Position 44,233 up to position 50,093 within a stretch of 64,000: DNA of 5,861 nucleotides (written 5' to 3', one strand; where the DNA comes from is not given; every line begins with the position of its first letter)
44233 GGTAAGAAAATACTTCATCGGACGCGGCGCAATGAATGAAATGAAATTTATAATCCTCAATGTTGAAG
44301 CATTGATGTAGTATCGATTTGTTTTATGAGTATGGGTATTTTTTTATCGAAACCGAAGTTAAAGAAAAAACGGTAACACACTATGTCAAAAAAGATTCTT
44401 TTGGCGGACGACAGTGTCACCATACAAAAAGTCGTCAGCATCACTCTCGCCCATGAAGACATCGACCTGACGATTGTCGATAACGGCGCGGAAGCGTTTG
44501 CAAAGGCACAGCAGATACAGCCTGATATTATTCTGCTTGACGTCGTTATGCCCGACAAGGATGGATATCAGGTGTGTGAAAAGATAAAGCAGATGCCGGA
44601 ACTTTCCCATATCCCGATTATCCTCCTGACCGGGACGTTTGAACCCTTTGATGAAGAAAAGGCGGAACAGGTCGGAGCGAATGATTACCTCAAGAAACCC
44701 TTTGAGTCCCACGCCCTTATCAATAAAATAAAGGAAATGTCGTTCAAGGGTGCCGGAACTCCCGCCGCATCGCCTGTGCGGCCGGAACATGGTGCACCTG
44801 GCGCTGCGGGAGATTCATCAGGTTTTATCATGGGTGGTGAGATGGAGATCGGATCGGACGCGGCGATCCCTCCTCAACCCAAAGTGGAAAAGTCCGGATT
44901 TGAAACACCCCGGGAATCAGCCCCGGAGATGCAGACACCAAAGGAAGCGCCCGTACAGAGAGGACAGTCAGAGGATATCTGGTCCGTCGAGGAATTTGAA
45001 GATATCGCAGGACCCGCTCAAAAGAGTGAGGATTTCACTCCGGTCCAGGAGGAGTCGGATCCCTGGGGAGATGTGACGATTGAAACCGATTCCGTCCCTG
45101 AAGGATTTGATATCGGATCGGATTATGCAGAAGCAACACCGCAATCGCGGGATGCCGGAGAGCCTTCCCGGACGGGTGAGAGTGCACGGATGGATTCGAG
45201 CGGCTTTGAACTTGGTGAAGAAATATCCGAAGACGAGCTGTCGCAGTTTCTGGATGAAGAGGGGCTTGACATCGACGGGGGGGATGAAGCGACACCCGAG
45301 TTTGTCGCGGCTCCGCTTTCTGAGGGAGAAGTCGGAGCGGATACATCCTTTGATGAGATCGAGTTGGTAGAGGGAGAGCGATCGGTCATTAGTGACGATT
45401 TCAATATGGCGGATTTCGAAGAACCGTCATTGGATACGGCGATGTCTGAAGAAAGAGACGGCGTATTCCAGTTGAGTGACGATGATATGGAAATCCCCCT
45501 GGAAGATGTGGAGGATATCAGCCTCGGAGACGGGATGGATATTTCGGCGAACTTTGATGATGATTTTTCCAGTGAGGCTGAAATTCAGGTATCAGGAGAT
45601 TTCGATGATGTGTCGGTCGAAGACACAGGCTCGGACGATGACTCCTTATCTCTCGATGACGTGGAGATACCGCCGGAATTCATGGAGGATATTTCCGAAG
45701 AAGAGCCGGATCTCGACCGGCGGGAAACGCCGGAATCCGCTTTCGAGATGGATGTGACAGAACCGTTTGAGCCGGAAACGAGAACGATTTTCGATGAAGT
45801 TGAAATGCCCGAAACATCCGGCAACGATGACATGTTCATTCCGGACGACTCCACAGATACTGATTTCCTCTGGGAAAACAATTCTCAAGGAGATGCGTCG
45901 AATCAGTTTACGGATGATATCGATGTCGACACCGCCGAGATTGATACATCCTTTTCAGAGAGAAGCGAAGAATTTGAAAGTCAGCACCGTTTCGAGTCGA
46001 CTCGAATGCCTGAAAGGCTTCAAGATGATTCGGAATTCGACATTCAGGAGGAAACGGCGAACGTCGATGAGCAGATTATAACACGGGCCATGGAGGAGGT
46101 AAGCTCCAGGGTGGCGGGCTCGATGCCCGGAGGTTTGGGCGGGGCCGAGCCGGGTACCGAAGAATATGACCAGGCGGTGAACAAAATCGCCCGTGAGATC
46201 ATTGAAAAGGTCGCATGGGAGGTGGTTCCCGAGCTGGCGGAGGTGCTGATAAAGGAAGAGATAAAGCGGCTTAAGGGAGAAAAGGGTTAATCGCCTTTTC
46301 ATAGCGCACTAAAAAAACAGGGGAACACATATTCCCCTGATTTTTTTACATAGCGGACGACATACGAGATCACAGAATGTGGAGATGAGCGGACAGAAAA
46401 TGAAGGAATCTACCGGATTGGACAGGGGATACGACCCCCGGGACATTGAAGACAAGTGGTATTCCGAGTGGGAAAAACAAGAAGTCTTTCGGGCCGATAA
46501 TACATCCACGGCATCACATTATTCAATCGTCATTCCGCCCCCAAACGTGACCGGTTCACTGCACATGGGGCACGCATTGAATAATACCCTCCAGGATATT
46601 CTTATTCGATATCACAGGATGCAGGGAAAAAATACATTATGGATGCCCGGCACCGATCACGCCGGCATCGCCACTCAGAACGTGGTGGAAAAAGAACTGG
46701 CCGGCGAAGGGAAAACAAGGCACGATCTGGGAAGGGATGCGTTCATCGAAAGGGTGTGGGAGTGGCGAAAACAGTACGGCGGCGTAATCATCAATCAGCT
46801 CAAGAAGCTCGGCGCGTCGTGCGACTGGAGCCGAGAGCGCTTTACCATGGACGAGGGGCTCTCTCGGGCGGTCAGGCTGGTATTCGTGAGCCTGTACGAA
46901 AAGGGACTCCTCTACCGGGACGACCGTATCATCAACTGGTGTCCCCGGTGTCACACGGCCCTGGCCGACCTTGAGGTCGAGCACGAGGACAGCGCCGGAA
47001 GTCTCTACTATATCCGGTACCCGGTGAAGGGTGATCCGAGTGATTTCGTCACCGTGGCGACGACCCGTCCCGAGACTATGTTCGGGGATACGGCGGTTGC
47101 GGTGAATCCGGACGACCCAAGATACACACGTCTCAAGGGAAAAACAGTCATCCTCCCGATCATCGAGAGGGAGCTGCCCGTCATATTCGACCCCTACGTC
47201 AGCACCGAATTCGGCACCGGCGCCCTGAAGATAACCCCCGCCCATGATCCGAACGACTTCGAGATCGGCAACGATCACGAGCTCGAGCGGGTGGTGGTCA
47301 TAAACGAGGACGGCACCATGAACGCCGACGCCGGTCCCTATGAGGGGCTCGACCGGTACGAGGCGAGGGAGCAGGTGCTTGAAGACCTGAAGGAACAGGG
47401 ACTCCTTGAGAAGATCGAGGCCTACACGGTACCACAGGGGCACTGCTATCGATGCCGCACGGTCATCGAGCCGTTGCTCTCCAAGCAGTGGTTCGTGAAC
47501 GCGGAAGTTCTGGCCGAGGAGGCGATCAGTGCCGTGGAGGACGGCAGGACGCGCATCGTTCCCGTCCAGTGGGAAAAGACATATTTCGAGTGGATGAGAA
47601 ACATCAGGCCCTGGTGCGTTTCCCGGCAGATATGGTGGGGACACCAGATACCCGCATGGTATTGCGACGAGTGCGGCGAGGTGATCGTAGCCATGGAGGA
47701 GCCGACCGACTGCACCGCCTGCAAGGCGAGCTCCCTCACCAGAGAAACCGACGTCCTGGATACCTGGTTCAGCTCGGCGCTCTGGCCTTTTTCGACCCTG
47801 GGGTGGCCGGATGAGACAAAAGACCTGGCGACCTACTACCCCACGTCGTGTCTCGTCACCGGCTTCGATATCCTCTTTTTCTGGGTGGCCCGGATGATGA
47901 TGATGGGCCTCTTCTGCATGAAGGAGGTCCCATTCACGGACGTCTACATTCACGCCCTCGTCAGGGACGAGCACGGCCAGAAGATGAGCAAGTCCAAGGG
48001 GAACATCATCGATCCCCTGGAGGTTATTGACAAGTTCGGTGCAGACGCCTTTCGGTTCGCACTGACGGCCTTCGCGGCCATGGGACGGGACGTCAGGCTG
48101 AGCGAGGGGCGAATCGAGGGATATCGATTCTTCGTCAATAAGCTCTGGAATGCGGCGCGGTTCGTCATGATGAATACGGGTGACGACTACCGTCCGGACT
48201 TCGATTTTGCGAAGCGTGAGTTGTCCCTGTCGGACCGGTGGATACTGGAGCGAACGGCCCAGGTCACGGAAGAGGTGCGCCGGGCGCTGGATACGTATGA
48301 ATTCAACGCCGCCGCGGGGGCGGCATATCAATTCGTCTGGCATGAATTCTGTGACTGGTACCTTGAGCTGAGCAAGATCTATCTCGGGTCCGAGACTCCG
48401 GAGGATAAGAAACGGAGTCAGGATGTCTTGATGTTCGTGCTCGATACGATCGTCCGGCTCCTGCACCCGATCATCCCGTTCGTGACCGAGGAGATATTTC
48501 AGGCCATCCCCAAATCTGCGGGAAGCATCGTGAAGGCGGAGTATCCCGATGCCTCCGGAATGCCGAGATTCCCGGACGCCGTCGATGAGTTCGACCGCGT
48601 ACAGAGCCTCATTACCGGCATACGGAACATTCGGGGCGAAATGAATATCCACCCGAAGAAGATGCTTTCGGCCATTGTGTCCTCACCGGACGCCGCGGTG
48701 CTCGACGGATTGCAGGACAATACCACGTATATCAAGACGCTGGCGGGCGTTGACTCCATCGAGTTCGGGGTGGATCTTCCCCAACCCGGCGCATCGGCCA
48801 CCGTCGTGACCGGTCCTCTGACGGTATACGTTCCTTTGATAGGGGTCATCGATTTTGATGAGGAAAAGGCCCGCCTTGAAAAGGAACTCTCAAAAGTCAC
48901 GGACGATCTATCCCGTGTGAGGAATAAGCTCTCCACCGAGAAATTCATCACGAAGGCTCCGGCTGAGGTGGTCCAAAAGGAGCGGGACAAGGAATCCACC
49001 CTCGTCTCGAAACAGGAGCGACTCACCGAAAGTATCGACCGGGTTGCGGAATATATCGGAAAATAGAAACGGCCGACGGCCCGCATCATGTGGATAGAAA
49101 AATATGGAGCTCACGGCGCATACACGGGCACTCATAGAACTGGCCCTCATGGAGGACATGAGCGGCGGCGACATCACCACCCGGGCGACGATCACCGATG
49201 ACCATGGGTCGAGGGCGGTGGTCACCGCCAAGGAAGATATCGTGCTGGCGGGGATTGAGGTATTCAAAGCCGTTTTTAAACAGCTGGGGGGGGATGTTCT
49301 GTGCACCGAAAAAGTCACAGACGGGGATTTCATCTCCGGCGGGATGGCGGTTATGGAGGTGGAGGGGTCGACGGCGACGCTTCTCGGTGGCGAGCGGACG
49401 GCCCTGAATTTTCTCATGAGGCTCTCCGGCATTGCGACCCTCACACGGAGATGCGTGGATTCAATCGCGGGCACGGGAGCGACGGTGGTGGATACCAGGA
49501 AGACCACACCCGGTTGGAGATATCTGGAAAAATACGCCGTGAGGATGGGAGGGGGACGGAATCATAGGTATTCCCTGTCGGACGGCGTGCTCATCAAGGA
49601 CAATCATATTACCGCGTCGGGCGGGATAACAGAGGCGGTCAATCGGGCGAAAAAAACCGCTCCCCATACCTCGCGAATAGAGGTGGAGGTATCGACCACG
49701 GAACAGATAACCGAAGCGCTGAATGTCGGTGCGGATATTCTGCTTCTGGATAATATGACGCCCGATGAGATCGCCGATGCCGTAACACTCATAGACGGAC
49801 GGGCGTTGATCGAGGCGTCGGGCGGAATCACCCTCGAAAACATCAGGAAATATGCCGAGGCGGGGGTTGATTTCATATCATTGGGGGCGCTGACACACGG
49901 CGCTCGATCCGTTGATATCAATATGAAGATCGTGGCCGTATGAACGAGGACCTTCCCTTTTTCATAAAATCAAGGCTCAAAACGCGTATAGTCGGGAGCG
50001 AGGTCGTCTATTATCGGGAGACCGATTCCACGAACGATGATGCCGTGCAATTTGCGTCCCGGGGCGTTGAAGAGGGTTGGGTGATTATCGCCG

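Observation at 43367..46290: RomR-like response regulator (REC + ~450-residue acidic disordered region with repeated motifs + conserved C-terminal helix) preceded by two CheW-like genes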

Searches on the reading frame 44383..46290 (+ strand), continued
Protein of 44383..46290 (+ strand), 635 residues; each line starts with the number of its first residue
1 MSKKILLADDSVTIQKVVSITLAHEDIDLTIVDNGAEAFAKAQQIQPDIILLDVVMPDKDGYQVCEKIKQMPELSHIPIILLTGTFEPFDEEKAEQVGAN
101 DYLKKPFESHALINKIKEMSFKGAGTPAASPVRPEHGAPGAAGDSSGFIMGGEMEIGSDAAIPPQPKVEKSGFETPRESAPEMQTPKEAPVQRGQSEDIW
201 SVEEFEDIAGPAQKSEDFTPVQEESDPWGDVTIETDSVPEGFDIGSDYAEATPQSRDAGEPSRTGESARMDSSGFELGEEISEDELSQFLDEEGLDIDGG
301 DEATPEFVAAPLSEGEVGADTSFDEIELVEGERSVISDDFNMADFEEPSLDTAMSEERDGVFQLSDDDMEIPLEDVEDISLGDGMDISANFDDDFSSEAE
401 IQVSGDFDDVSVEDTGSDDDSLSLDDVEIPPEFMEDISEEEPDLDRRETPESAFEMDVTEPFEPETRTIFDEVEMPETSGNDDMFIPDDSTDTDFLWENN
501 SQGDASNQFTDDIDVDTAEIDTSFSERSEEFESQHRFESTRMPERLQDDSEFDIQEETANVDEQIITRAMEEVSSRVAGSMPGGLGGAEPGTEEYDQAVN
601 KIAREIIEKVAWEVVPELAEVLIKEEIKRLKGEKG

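Call 82: predict_structure(alignment_id=A3)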
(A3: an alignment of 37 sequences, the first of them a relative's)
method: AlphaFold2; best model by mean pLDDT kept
length: 635 residues; sequences in the alignment: 37
mean_pLDDT: 54.7   pTM: 0.37
mean pLDDT of the five models: 54.7, 52.0, 52.0, 50.9, 48.2
residues with pLDDT >= 90: 98; 70-90: 68; 50-70: 73; < 50: 396
segments of 3 or more residues with pLDDT < 50: 128-174, 176-198, 203-207, 209-218, 229-273, 298-341, 343-402, 404-424, 434-472, 474-485, 487-560, 583-589
pLDDT, mean of each block of 10 residues (from residue 1): 92 90 90 96 96 95 97 95 91 95 92 92 56 36 34 34 39 42 43 45 46 43 50 40 40 41 40 46 68 52 37 38 39 36 44 40 44 45 41 39 41 37 47 46 41 39 40 40 44 39 38 40 39 40 38 44 68 67 46 73 70 65 82 65
secondary structure, 60 per line:
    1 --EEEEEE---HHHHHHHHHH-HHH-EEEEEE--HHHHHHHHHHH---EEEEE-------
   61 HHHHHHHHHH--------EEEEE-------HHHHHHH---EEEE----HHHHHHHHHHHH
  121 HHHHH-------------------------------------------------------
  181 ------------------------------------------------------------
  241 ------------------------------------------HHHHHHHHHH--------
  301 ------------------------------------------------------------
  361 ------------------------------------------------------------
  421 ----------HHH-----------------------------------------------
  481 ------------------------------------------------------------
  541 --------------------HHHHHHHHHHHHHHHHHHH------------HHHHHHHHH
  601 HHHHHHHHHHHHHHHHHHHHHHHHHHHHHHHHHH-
elements in order (helices of 4 or more, strands of 3 or more residues): E3-8 H12-21 E27-32 H35-45 E49-53 H61-70 E79-83 H91-97 E101-104 H109-125 H283-292 H561-579 H592-634

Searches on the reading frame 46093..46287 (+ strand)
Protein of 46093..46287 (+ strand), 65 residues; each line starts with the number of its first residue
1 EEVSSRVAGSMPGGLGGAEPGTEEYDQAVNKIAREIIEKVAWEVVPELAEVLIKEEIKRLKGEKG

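Call 14: search_solved_structures(query=window:46093-46287:+, max_evalue=10, show_alignments=3)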
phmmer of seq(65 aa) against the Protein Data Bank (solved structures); distinct sequences matched with E-value up to 10: 5.
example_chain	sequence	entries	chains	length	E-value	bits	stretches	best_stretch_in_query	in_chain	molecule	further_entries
1gd4_A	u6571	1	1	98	0.15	15.8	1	11-49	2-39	CYSTATIN A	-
8gt7_B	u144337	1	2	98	0.2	15.4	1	11-49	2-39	Cystatin-A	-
1cyu_A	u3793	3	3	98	0.21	15.3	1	11-49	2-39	CYSTATIN A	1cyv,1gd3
1dvc_A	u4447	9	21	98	0.21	15.3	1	11-49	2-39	STEFIN A | Cystatin A | Cystatin-A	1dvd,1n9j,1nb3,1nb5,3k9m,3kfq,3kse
6xyw_AQ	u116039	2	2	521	0.29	14.9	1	4-58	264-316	Pentatricopeptide repeat-containing protein PNM1, mitochondrial | mL104 (rPPR9)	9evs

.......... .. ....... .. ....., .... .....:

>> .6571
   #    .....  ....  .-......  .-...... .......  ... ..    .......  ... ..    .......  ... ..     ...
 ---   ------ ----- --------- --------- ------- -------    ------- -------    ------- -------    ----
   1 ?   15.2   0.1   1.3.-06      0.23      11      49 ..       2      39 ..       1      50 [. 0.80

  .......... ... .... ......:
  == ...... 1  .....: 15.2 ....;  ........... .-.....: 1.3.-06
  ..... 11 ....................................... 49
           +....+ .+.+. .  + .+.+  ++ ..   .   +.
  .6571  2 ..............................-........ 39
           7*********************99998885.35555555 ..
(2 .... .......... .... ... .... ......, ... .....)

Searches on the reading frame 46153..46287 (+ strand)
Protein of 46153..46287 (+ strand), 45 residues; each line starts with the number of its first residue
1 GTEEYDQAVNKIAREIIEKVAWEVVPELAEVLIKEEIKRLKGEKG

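Call 27: find_homologous_proteins(query=A1, max_evalue=0.001)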
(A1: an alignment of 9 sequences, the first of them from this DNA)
Query A1 (9 sequences) (45 aa, profile of the alignment): 1839 proteins with E <= 0.001 among 3893 candidates; the best 120 are listed.
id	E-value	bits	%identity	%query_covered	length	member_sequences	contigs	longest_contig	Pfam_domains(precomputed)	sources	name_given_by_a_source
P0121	1.6e-19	87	71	76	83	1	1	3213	-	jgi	jgi:hypothetical protein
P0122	4.3e-19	86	64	87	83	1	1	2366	-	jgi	jgi:hypothetical protein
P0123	6.5e-19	85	62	87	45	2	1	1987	-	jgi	-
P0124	1.0e-18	85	60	96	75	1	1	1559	-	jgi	-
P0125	5.8e-18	82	69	87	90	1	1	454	-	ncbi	-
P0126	6.6e-18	82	67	87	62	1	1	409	-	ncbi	-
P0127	1.0e-17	81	64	87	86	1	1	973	-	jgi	jgi:hypothetical protein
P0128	1.4e-17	81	71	76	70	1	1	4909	-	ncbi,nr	ncbi:MAG: response regulator [Deltaproteobacteria bacterium]|nr:response regulator [Deltaproteobacte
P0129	1.6e-17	81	62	87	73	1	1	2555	-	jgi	-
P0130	2.4e-17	80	64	87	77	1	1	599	-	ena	-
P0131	3.9e-17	79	62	84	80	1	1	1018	-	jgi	jgi:hypothetical protein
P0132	4.7e-17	79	78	91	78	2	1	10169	-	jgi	jgi:hypothetical protein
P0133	7.7e-17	79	62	87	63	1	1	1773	-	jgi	jgi:hypothetical protein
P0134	7.9e-17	79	64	87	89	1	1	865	-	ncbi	-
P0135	2.7e-16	77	61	73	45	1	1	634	-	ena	-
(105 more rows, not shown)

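Call 40: find_related_loci(query=A2, collection=metagenome_contigs, flank=7000)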
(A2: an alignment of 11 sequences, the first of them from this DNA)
Query A2 (45 aa) in metagenome_contigs; peptide patterns used: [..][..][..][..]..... (x = any residue, [..] = any of these).
600 stretches matched a pattern (row limit reached: there are more); 466 encode a relative of the query (tblastn E <= 1e-3); the best 80 are kept; 80 distinct loci.
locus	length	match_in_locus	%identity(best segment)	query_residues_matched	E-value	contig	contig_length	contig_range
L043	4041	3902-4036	96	1-45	1e-20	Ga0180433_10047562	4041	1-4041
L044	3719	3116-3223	83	9-44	1e-15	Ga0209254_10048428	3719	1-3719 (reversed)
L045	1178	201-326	76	4-45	9e-16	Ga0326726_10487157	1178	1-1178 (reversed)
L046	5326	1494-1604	84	9-45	3e-15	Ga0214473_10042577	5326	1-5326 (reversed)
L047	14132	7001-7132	61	3-45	2e-13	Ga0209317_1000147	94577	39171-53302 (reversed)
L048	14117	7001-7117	69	8-45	6e-13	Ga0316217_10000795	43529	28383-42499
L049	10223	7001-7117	62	3-41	5e-13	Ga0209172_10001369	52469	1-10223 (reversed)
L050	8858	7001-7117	62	7-45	7e-13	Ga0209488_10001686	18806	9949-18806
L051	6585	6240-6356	62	7-45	8e-13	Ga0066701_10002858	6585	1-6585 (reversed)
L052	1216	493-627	56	1-45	9e-13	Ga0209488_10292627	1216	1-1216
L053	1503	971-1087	62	7-45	1e-12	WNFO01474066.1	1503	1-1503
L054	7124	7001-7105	64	4-39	9e-13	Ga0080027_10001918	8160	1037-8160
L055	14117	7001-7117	62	7-45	1e-12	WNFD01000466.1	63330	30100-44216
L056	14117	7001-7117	62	7-45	1e-12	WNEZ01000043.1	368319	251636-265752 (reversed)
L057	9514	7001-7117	62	7-45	1e-12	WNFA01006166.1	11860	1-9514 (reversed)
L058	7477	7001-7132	59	1-44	1e-12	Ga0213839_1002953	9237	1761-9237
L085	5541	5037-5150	58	7-44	2e-12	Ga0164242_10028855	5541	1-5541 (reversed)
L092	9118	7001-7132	55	1-44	3e-12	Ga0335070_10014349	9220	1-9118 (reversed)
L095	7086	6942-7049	64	6-41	6e-12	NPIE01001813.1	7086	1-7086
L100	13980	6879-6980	68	8-41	6e-12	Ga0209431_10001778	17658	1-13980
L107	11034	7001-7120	53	1-40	6e-12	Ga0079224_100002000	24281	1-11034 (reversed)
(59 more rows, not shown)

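Call 54: search_protein_families(library=pfam, proteins=[L085:1849-3921:+, L092:4883-5752:+, L058:5477-6019:+, L100:4717-5163:+, L100:5167-5580:+, L095:4888-5316:+, L095:5312-5734:+, L107:5054-5872:+], max_evalue=0.01)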
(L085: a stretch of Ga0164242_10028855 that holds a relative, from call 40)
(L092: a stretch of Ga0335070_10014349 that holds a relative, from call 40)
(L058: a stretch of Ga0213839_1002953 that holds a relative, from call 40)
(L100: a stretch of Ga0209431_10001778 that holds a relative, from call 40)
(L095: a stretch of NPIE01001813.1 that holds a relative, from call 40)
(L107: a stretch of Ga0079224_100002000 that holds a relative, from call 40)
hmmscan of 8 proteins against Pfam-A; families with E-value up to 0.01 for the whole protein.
L085:1849-3921:+ (691 aa): 1 family
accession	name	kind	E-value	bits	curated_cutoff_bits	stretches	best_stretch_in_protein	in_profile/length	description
PF01584.24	CheW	-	3.5e-08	33.6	23.5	1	573-660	2-92/138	CheW-like domain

L092:4883-5752:+ (290 aa): 1 family
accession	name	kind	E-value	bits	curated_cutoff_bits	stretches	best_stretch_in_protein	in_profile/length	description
PF01584.24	CheW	-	2.1e-11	44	23.5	1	177-260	6-91/138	CheW-like domain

L058:5477-6019:+ (181 aa): 1 family
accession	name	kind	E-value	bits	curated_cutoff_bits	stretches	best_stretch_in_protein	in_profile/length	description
PF01584.24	CheW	-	1.1e-05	25.5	23.5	1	18-133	2-102/138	CheW-like domain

L100:4717-5163:+ (149 aa): 1 family
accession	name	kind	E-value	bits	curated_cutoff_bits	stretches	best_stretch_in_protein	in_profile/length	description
PF01584.24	CheW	-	5.2e-14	52.5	23.5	1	7-140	2-136/138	CheW-like domain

L100:5167-5580:+ (138 aa): 1 family
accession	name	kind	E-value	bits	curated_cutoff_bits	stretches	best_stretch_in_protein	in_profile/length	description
PF01584.24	CheW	-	9.9e-17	61.3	23.5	1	9-135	2-132/138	CheW-like domain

L095:4888-5316:+ (143 aa): 1 family
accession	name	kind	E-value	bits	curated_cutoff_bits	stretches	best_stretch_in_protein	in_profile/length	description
PF01584.24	CheW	-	9.2e-11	42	23.5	1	10-104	2-102/138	CheW-like domain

L095:5312-5734:+ (141 aa): 1 family
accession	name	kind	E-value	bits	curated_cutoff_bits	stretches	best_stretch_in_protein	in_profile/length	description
PF01584.24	CheW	-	4.1e-12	46.3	23.5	1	5-138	2-135/138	CheW-like domain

L107:5054-5872:+ (273 aa): 1 family
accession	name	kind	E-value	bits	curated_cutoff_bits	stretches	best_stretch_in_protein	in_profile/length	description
PF01584.24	CheW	-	2e-08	34.4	23.5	1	153-242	2-92/138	CheW-like domain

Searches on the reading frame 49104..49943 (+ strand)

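Call 6: search_protein_families(library=pfam, proteins=[window:49104-49943:+], max_evalue=0.001)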
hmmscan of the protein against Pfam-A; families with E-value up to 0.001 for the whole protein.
window:49104-49943:+ (279 aa): 2 families
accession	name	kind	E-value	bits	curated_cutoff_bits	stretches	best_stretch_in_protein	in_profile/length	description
PF01729.25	QRPTase_C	-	4.5e-64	215.7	23.1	1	110-275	1-169/169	Quinolinate phosphoribosyl transferase, C-terminal domain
PF02749.22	QRPTase_N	-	1.1e-19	70.8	27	1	23-108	1-82/82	Quinolinate phosphoribosyl transferase, N-terminal domain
